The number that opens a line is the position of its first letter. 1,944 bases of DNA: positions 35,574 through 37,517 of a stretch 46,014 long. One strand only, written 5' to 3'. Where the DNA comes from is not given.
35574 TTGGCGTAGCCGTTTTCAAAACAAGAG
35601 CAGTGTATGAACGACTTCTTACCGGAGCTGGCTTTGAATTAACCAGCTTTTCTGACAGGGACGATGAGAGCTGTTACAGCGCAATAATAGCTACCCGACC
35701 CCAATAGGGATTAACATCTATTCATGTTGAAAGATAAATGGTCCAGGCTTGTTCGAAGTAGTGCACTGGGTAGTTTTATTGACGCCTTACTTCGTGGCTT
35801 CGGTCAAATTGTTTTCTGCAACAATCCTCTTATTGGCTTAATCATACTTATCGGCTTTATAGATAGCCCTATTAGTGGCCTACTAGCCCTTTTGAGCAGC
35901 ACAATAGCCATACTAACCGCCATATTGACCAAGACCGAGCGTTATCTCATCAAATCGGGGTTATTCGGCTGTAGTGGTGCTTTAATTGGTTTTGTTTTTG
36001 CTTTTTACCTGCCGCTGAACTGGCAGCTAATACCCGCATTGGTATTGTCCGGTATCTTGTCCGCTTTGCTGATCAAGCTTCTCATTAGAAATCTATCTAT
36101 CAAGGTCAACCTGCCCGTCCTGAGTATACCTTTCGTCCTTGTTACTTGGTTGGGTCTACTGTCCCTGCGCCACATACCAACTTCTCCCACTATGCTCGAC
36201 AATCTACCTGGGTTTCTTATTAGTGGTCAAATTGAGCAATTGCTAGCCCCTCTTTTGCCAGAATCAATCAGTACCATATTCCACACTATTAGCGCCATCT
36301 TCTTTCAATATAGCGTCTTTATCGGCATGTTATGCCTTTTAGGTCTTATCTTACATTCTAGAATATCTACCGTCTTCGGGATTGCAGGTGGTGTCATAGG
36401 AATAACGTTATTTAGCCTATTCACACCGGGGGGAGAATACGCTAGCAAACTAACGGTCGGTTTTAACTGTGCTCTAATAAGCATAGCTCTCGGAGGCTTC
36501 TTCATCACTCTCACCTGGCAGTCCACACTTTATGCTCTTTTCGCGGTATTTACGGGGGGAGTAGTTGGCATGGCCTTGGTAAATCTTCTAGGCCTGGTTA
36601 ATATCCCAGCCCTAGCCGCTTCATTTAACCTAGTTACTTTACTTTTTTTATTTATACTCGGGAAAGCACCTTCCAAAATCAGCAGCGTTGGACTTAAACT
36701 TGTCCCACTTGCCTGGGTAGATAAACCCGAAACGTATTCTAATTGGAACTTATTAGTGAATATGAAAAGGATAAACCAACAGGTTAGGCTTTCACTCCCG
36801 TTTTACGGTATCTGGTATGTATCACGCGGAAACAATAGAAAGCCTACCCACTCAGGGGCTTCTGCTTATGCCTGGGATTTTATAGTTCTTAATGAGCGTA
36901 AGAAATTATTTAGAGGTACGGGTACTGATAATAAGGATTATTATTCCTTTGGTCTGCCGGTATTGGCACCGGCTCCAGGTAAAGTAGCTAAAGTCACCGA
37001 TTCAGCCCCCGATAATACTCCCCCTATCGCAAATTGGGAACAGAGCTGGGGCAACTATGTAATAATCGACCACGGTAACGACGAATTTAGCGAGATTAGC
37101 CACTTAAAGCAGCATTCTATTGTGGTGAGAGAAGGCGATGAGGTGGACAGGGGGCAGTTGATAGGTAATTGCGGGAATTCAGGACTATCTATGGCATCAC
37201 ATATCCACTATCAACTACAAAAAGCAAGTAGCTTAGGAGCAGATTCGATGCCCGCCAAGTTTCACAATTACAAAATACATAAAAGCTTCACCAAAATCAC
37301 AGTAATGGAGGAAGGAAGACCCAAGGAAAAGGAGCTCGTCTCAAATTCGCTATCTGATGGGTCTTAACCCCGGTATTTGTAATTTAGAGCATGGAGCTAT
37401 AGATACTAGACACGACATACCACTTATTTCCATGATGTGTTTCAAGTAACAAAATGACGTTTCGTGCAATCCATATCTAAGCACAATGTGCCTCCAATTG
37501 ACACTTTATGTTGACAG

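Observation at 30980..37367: Six-gene translationally coupled operon: repeat lipoprotein, PqqD-like RRE, ATP-grasp ligase, PLP decarboxylase, O-methyltransferase, UT-channel/M23-peptidase fusion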

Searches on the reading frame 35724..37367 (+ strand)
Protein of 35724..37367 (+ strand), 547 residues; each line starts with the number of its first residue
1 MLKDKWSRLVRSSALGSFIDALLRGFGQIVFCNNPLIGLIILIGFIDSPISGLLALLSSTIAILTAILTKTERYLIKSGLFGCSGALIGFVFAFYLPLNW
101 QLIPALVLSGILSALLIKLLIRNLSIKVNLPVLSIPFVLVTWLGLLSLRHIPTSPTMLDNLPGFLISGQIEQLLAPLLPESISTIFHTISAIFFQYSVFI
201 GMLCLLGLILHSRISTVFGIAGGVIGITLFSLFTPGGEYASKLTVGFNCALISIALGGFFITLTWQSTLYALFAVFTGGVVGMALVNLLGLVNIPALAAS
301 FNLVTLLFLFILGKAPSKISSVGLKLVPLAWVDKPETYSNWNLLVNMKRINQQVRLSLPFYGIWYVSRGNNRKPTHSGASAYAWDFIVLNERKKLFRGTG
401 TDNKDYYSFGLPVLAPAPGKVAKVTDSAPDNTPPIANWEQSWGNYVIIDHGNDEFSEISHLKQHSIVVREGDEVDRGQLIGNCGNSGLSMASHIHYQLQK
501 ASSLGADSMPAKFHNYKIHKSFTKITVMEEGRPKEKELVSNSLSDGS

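Call 3: search_protein_families(library=pfam, proteins=[window:35724-37367:+], max_evalue=0.01)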
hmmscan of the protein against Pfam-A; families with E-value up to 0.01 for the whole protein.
window:35724-37367:+ (547 aa): 2 families
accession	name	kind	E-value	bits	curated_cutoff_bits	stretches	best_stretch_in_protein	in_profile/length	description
PF03253.19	UT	-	1.1e-56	192.6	25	1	19-311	1-290/292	Urea transporter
PF01551.29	Peptidase_M23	-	1.2e-15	57.9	28.7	1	410-501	13-90/96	Peptidase family M23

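Call 4: search_protein_families(library=ncbifam, proteins=[window:35724-37367:+], max_evalue=0.01)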
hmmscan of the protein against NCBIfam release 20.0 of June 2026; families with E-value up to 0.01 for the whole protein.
window:35724-37367:+ (547 aa): 13 families
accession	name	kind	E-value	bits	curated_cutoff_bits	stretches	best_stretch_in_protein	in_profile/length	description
TIGR03441.1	urea_trans_yut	equivalog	1.9e-42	145.6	274.6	1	18-310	3-292/292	urea transporter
NF052336.1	PdgHdaseHSB100310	equivalog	2e-10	40.5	500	1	433-504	78-147/316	peptidoglycan hydrolase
NF008652.0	PRK11649.1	equivalog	4.8e-09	35.4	341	1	435-498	336-397/439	murein DD-endopeptidase MepM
NF053825.1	PdgNdpepShyA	equivalog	6.1e-09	35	700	1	443-500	327-382/425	peptidoglycan DD-endopeptidase ShyA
NF052530.1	Heli_ShapePgp3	exception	2e-08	33.7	300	1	443-498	198-251/270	peptidoglycan metallopeptidase Pgp3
NF053824.1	PdgNdpepShyC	equivalog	1.5e-06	27.4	700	1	437-497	321-379/429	peptidoglycan DD-endopeptidase ShyC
NF052529.1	PG_M23_Pgp6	exception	2.7e-06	26.3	600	1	441-498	364-419/452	peptidoglycan metallopeptidase Pgp6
NF040883.1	amid_act_ActS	equivalog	0.00024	20.5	375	1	437-499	162-221/242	amidase activator ActS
NF008123.1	PRK10871.1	equivalog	0.00045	19.7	311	1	440-498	294-349/365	murein hydrolase activator NlpD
NF008644.1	PRK11637.1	equivalog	0.00058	19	270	1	435-499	309-371/385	murein hydrolase activator EnvC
NF053738.1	S2SprSpoIIQBc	equivalog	0.00071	19.3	250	1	441-501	153-213/232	stage II sporulation protein SpoIIQ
NF041208.1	celldiv_DipM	equivalog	0.0051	16.1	740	1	441-503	349-409/419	cell division endopeptidase DipM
NF050804.1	CellDivDipMCaul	equivalog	0.0099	14.7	900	0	410-502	538-617/634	cell division endopeptidase DipM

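Call 40: find_homologous_proteins(query=window:35724-37367:+, max_evalue=1e-20)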
Query window:35724-37367:+ (547 aa): 205 proteins with E <= 1e-20 among 8000 candidates; the best 120 are listed.
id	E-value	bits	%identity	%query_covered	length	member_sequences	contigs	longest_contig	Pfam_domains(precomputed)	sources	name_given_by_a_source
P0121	0.0e+0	1212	100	100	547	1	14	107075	PF01551.30,PF03253.20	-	-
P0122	2.7e-256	870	73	100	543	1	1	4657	PF01551.30,PF03253.20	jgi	-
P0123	5.8e-252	856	71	99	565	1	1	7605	PF01551.30,PF03253.20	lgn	-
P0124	1.7e-245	834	69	99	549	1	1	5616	PF01551.30,PF03253.20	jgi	jgi:urea transporter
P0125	1.4e-240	818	68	100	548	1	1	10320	PF01551.30,PF03253.20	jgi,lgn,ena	-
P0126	2.3e-240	817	69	99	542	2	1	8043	PF01551.30,PF03253.20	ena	-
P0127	3.4e-230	784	64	100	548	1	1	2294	PF01551.30,PF03253.20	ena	-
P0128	5.7e-229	780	63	100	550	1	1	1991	PF01551.30,PF03253.20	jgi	jgi:urea transporter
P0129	6.6e-227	773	64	99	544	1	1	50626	PF01551.30,PF03253.20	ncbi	-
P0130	2.4e-225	768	63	100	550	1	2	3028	PF01551.30,PF03253.20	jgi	-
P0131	9.8e-224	762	64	100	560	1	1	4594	PF01551.30,PF03253.20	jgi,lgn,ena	-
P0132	8.4e-222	756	63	100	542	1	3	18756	PF01551.30,PF03253.20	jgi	jgi:urea transporter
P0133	7.8e-221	753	62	100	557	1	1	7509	PF01551.30,PF03253.20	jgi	jgi:urea transporter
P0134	1.5e-217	742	62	99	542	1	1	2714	PF01551.30,PF03253.20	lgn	-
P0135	3.9e-207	708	60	99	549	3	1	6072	PF01551.30,PF03253.20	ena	-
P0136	1.9e-202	692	59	99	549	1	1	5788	PF01551.30,PF03253.20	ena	-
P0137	1.4e-200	686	57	100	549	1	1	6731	PF01551.30,PF03253.20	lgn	-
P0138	2.2e-197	675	55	99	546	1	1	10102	PF01551.30,PF03253.20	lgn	-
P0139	8.5e-193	660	57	98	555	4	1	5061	PF01551.30,PF03253.20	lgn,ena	-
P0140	1.2e-169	584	67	70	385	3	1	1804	PF01551.30,PF03253.20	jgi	-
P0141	8.2e-166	571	50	99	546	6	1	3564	PF01551.30,PF03253.20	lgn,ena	-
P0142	1.1e-163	564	65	71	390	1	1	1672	PF01551.30,PF03253.20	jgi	jgi:murein DD-endopeptidase MepM/ murein hydrolase activator NlpD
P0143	1.5e-162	560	49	99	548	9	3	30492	PF01551.30,PF03253.20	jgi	jgi:urea transporter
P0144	1.1e-159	551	68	66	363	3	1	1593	PF01551.30,PF03253.20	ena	-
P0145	1.3e-148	514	66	63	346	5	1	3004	PF01551.30,PF03253.20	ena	-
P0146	3.4e-147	510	47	98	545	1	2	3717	PF01551.30,PF03253.20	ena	-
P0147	3.0e-146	507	47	97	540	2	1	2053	PF01551.30,PF03253.20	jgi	-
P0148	3.9e-146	506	45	99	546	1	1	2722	PF01551.30,PF03253.20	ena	-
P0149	6.1e-142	492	45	99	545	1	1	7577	PF01551.30,PF03253.20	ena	-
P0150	4.8e-134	466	63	59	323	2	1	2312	PF01551.30,PF03253.20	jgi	jgi:hypothetical protein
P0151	8.9e-133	462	55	70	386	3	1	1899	PF01551.30,PF03253.20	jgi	jgi:murein DD-endopeptidase MepM/ murein hydrolase activator NlpD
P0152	1.2e-132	462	65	58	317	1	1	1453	PF01551.30,PF03253.20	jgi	jgi:hypothetical protein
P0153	3.6e-130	454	43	95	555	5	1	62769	PF01551.30,PF03253.20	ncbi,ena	-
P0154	5.7e-125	436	42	96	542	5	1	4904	PF01551.30,PF03253.20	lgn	-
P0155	2.6e-123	431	42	99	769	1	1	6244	PF01551.30,PF03253.20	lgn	-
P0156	1.1e-117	412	40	96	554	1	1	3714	PF01551.30,PF03253.20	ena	-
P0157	1.7e-108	382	40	99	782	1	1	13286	PF01551.30,PF21347.3,PF03253.20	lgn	-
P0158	3.0e-91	325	39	90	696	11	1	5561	PF01551.30,PF03253.20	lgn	-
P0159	3.8e-90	321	36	98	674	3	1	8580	PF01551.30,PF03253.20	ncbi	-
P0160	2.4e-88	316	35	95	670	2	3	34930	PF01551.30,PF03253.20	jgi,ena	-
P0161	3.1e-86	309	37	93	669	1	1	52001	PF01551.30,PF03253.20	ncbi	-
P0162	1.6e-85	306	36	91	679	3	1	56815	PF01551.30,PF03253.20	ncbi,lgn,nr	ncbi:MAG: urea transporter [Candidatus Marinimicrobia bacterium]|nr:urea transporter [Candidatus Neo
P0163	6.7e-83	298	36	96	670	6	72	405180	PF01551.30,PF03253.20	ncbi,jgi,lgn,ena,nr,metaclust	ncbi:MAG: peptidoglycan DD-metalloendopeptidase family protein [Candidatus Marinimicrobia bacterium]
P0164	8.4e-77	277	35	96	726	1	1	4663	PF01551.30,PF03253.20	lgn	-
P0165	6.4e-76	274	32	96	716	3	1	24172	PF01551.30,PF03253.20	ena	-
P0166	2.6e-75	272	32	97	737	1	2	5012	PF01551.30,PF03253.20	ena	-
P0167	1.1e-74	270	36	92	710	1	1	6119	PF01551.30,PF03253.20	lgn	-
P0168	1.3e-74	270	32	97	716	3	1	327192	PF01551.30,PF03253.20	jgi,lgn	jgi:urea transporter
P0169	5.2e-74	268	32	97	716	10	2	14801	PF01551.30,PF03253.20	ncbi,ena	-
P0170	2.7e-73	266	32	96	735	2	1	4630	PF01551.30,PF03253.20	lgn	-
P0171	1.0e-72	264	35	96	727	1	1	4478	PF01551.30,PF03253.20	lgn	-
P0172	6.4e-72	261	33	96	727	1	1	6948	PF01551.30,PF03253.20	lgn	-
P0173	8.3e-72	261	32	95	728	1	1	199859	PF01551.30,PF03253.20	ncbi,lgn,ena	-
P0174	1.6e-71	260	33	93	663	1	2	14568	PF01551.30,PF03253.20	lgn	-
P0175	2.1e-71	260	32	97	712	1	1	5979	PF01551.30,PF03253.20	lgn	-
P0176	2.7e-71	259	32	99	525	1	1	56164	PF01551.30,PF03253.20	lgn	-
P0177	6.2e-71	258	33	96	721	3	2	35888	PF01551.30,PF03253.20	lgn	-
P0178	1.1e-70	257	31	96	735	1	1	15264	PF01551.30,PF03253.20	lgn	-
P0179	2.3e-70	256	33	89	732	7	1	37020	PF01551.30,PF03253.20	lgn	-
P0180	2.5e-70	256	30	97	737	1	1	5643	PF01551.30,PF03253.20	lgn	-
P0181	3.9e-70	255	31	95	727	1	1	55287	PF01551.30,PF03253.20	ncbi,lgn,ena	-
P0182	6.4e-69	251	32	97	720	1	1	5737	PF01551.30,PF03253.20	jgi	-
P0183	2.3e-68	250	32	95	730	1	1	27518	PF01551.30,PF03253.20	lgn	-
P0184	2.8e-68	249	30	96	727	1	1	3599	PF01551.30,PF03253.20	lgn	-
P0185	3.5e-68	249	31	95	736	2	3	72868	PF01551.30,PF03253.20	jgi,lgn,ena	-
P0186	3.5e-68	249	30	96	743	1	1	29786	PF01551.30,PF03253.20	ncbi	-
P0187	4.8e-68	249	35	85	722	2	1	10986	PF01551.30,PF03253.20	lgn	-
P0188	5.2e-68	248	31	96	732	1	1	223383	PF01551.30,PF03253.20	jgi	-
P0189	1.7e-67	247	33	96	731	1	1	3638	PF01551.30,PF03253.20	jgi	jgi:urea transporter/murein DD-endopeptidase MepM/ murein hydrolase activator NlpD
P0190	2.8e-67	246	32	93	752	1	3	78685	PF01551.30,PF03253.20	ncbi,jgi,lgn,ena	-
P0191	3.8e-67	246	31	93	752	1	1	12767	PF01551.30,PF03253.20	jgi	jgi:urea transporter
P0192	7.1e-67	245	31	96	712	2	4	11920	PF01551.30,PF03253.20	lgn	-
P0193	1.4e-66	244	31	94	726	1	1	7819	PF01551.30,PF03253.20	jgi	jgi:urea transporter/murein DD-endopeptidase MepM/ murein hydrolase activator NlpD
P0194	3.1e-66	243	34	92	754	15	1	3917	PF01551.30,PF03253.20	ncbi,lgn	-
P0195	4.3e-66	242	32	93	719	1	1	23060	PF01551.30,PF03253.20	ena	-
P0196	6.6e-66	241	32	96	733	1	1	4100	PF01551.30,PF03253.20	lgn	-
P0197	1.0e-65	241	31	96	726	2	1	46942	PF01551.30,PF03253.20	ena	-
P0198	1.1e-65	241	34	90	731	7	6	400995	PF01551.30,PF03253.20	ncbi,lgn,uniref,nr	ncbi:urea transporter [Algoriphagus marinus]|uniref:urea transporter n=1 Tax=Algoriphagus marinus Ta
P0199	1.8e-65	240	31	90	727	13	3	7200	PF01551.30,PF03253.20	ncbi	-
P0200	2.5e-65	240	32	96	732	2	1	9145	PF01551.30,PF03253.20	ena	-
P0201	5.9e-65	238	32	96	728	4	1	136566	PF01551.30,PF03253.20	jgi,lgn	-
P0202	1.2e-64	237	30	95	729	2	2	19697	PF01551.30,PF03253.20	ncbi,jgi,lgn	ncbi:MAG: urea transporter/murein DD-endopeptidase MepM/ murein hydrolase activator NlpD [Glaciecola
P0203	1.3e-64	237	30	97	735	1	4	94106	PF01551.30,PF03253.20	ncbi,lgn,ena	ncbi:MAG: urea transporter [Bacteroidota bacterium]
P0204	2.7e-64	236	30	95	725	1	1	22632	PF01551.30,PF03253.20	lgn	-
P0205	3.8e-64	236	32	96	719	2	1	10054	PF01551.30,PF03253.20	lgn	-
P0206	9.0e-64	234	33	91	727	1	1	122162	PF01551.30,PF03253.20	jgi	-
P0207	1.0e-63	234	32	91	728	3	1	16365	PF01551.30,PF03253.20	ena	-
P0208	1.5e-63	234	31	96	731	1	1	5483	PF01551.30,PF03253.20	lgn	-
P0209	1.9e-63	233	31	93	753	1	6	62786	PF01551.30,PF03253.20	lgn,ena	-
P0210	5.5e-63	232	30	95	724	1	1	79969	PF01551.30,PF03253.20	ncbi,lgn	ncbi:MAG: urea transporter [Flavobacteriales bacterium]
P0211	6.4e-63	232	30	95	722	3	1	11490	PF01551.30,PF03253.20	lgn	-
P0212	2.1e-62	230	30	96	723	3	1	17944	PF01551.30,PF03253.20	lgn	-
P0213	7.6e-62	228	28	91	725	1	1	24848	PF01551.30,PF03253.20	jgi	jgi:urea transporter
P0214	1.4e-61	227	31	96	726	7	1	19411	PF01551.30,PF03253.20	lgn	-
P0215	1.5e-61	227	33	66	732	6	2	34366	PF01551.30,PF03253.20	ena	-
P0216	1.6e-61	227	29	95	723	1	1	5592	PF01551.30,PF03253.20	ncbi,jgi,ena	jgi:urea transporter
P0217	1.7e-61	227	31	99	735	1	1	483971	PF01551.30,PF03253.20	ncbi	ncbi:MAG: urea transporter [Bacteroidales bacterium]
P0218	1.8e-61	227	30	95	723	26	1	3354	PF01551.30,PF03253.20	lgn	-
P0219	2.3e-61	226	31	86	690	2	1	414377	PF01551.30,PF03253.20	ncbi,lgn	-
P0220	3.8e-61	226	28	95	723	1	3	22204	PF01551.30,PF03253.20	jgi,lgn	-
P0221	4.6e-61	225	30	95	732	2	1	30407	PF01551.30,PF03253.20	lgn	-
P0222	7.0e-61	225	29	96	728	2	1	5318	PF01551.30,PF03253.20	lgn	-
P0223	1.5e-60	224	32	94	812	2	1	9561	PF01551.30,PF03253.20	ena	-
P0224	1.7e-60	224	31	95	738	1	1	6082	PF01551.30,PF03253.20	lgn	-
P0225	3.8e-60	222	33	89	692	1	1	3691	PF01551.30,PF03253.20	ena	-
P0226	4.5e-60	222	30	98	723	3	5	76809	PF01551.30,PF03253.20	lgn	-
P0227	4.7e-60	222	32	91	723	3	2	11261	PF01551.30,PF03253.20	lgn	-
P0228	6.0e-60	222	32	96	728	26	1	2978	PF01551.30,PF03253.20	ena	-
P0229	8.9e-60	221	32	95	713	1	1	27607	PF01551.30,PF03253.20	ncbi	-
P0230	1.2e-59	221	30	94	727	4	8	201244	PF01551.30,PF03253.20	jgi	jgi:urea transporter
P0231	1.3e-59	221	30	90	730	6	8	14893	PF01551.30,PF03253.20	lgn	-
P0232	2.2e-59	220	31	93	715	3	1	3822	PF01551.30,PF03253.20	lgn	-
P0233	3.2e-59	219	29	96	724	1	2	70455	PF01551.30,PF03253.20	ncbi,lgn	-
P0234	5.9e-59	219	32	86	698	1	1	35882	PF01551.30,PF03253.20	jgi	jgi:urea transporter/murein DD-endopeptidase MepM/ murein hydrolase activator NlpD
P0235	6.4e-59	218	32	97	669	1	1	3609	PF01551.30,PF03253.20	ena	-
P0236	6.6e-59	218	32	96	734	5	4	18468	PF01551.30,PF03253.20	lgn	-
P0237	8.7e-59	218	32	96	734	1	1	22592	PF01551.30,PF03253.20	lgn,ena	-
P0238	1.2e-58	218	32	96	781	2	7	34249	PF01551.30,PF03253.20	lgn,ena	-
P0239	1.2e-58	217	30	96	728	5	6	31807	PF01551.30,PF03253.20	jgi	-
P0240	1.4e-58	217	32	88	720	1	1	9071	PF01551.30,PF03253.20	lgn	-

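Call 55: predict_structure(alignment_id=A3)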
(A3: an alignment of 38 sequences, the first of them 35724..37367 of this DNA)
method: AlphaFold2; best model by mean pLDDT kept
length: 547 residues; sequences in the alignment: 38
mean_pLDDT: 91.5   pTM: 0.77
mean pLDDT of the five models: 91.5, 90.7, 89.6, 89.3, 88.7
residues with pLDDT >= 90: 404; 70-90: 118; 50-70: 17; < 50: 8
segments of 3 or more residues with pLDDT < 50: 346-350, 545-547
pLDDT, mean of each block of 10 residues (from residue 1): 89 94 97 96 95 98 97 89 98 92 96 98 85 96 93 72 82 95 97 95 97 96 98 94 97 95 94 98 97 95 98 86 84 79 53 88 93 69 94 93 96 98 97 87 95 94 98 97 93 95 87 93 88 94 62
secondary structure, 60 per line:
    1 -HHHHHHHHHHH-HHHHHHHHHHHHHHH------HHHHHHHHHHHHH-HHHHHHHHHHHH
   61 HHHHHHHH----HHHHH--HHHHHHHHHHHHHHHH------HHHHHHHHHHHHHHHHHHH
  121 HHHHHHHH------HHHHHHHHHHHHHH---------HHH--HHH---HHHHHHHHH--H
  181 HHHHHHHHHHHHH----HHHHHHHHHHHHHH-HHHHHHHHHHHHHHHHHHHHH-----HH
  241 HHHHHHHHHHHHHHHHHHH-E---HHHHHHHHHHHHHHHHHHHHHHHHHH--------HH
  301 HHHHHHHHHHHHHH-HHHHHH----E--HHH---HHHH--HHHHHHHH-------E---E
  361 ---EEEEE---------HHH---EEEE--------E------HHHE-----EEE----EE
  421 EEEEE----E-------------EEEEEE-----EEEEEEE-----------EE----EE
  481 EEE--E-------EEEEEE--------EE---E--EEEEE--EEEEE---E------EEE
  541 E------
elements in order: H2-12 H14-28 H35-47 H49-68 H73-77 H80-95 H102-128 H135-148 H169-177 H180-193 H198-211 H213-233 H239-259 H265-290 H299-314 H316-321 H335-338 H341-348 E364-368 E384-387 E412-414 E419-425 E444-449 E455-461 E479-483 E494-499 E516-520 E523-527 E538-541

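Call 60: fold_search(model_id=the predicted structure, library=pdb)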
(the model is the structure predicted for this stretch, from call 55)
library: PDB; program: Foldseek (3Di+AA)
matches with E <= 10: 417; with E <= 0.001: 72
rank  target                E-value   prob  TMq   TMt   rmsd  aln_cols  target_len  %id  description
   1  8blp_A                8.2e-16  1.00  0.53  0.81   6.8       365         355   26  Human Urea Transporter UT-B/UT1 in Complex with Inhibitor UTBinh-14 (released 2023-10-04)
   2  8xdf_A                2.2e-15  1.00  0.53  0.82   6.7       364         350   27  Cryo-EM structure of human urea transporter B. (released 2024-12-04)
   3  3k3f                  2.3e-15  1.00  0.53  0.85   5.9       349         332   28  Crystal Structure of the Urea Transporter from Desulfovibrio Vulgaris (released 2009-11-17)
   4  3me1_C                2.5e-15  1.00  0.50  0.86   6.1       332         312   28  Crystal Structure of the Desulfovibro vulgaris Urea Transporter in the P3(1) Space Group at 3.86 (released 2011-01-19)
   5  6qd5                  3.4e-15  1.00  0.54  0.81   6.8       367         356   26  X-ray Structure of the Human Urea Channel SLC14A1/UT1 (released 2019-01-09)
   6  3m6e                  4.3e-15  1.00  0.52  0.84   6.3       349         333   28  F80A mutant of the Urea Transporter from Desulfovibrio Vulgaris (released 2010-08-04)
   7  3me1_B                4.5e-15  1.00  0.51  0.85   5.8       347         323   26  Crystal Structure of the Desulfovibro vulgaris Urea Transporter in the P3(1) Space Group at 3.86 (released 2011-01-19)
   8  9j22_A                4.5e-15  1.00  0.53  0.82   6.8       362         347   26  structure of human urea transport protein slc14A1 with urea (released 2025-09-03)
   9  3k3g                  4.7e-15  1.00  0.53  0.86   5.7       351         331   26  Crystal Structure of the Urea Transporter from Desulfovibrio Vulgaris Bound to 1,3-dimethylurea (released 2009-11-17)
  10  4ezc_B                4.7e-15  1.00  0.54  0.83   6.0       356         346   26  Crystal Structure of the UT-B Urea Transporter from Bos Taurus (released 2012-06-27)
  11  8xde_A                8.8e-15  1.00  0.53  0.82   6.4       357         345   26  Cryo-EM structure of human urea transporter A3. (released 2024-12-04)
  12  8xd9_A                1.2e-14  1.00  0.52  0.84   6.6       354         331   24  Cryo-EM structure of human urea transporter A2. (released 2024-12-04)
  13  8blo_A                1.2e-14  1.00  0.54  0.82   6.3       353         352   27  Human Urea Transporter UT-A (N-Terminal Domain Model) (released 2023-10-04)
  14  3me1_A                1.5e-14  1.00  0.51  0.85   5.8       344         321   27  Crystal Structure of the Desulfovibro vulgaris Urea Transporter in the P3(1) Space Group at 3.86 (released 2011-01-19)
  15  4ezc_A                1.9e-14  1.00  0.53  0.82   6.8       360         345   25  Crystal Structure of the UT-B Urea Transporter from Bos Taurus (released 2012-06-27)
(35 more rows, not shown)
